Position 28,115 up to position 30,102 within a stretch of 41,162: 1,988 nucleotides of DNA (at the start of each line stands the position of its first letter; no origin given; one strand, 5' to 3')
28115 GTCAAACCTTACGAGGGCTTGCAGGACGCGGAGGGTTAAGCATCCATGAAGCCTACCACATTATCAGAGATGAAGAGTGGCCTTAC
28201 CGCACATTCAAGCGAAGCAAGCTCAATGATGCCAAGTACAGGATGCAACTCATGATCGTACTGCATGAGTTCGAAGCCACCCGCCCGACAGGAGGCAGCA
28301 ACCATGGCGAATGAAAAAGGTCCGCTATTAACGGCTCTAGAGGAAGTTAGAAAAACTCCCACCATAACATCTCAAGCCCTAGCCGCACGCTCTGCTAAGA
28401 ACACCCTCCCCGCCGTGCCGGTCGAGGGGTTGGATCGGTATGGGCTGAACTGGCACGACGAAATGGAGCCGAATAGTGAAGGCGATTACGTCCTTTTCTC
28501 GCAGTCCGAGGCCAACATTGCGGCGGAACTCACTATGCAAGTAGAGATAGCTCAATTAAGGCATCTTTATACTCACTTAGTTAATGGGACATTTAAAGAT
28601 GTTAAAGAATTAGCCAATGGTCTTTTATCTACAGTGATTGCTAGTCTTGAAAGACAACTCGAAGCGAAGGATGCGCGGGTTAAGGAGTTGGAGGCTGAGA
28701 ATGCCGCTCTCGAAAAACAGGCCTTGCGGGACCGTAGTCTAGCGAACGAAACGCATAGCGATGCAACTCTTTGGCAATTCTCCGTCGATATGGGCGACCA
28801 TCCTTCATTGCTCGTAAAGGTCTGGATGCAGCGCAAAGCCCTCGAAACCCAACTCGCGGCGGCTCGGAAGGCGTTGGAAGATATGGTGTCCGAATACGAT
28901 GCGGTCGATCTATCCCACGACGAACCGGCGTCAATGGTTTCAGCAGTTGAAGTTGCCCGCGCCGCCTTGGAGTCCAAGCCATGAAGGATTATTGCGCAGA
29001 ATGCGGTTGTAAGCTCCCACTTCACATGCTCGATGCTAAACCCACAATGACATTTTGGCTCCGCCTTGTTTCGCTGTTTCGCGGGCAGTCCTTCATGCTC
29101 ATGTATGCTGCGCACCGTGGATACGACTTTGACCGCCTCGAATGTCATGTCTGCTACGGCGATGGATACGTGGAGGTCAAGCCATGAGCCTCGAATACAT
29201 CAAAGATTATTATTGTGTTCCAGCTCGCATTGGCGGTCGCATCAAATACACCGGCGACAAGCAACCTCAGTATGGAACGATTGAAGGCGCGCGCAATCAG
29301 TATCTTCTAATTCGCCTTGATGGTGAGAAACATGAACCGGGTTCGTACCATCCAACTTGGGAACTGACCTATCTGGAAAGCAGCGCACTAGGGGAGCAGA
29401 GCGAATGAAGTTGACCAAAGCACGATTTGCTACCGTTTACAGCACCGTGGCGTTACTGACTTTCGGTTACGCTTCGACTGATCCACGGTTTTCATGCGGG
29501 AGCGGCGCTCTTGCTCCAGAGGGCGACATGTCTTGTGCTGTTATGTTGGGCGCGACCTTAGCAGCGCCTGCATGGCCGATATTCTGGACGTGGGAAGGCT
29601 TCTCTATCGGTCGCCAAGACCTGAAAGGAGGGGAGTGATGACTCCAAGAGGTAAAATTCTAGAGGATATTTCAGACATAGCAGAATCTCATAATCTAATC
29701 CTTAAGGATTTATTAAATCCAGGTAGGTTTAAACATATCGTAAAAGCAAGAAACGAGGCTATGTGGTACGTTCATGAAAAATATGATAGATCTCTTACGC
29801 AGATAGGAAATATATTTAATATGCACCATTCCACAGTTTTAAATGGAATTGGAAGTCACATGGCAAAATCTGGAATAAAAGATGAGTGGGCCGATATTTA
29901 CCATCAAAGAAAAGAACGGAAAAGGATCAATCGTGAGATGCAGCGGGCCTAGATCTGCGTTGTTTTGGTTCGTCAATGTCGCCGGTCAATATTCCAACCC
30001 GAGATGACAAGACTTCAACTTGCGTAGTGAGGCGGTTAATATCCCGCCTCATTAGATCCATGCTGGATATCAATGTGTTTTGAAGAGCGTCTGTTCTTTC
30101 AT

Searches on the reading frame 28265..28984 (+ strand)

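Call 41: search_protein_families(library=pfam, proteins=[window:28265-28984:+], max_evalue=0.01)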
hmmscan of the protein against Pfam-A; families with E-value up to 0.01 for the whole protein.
window:28265-28984:+ (239 aa): 2 families
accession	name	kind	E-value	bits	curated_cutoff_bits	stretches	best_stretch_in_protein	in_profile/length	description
PF23991.1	DUF7310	-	0.0016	19.3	40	0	112-152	18-59/83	Coiled-coil region of unknown function (DUF7310)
PF15011.11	CA109-like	-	0.0043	17.4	27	0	95-182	34-122/161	Ribosome biogenesis protein C1orf109-like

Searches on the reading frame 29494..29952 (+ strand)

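Call 41: search_protein_families(library=pfam, proteins=[window:29494-29952:+], max_evalue=0.01)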
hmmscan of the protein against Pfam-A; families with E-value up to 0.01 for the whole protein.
window:29494-29952:+ (152 aa): 1 family
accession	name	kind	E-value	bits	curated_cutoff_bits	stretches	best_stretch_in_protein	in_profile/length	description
PF08299.17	Bac_DnaA_C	-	2e-12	47.4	31.5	1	61-119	7-66/69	Bacterial dnaA protein helix-turn-helix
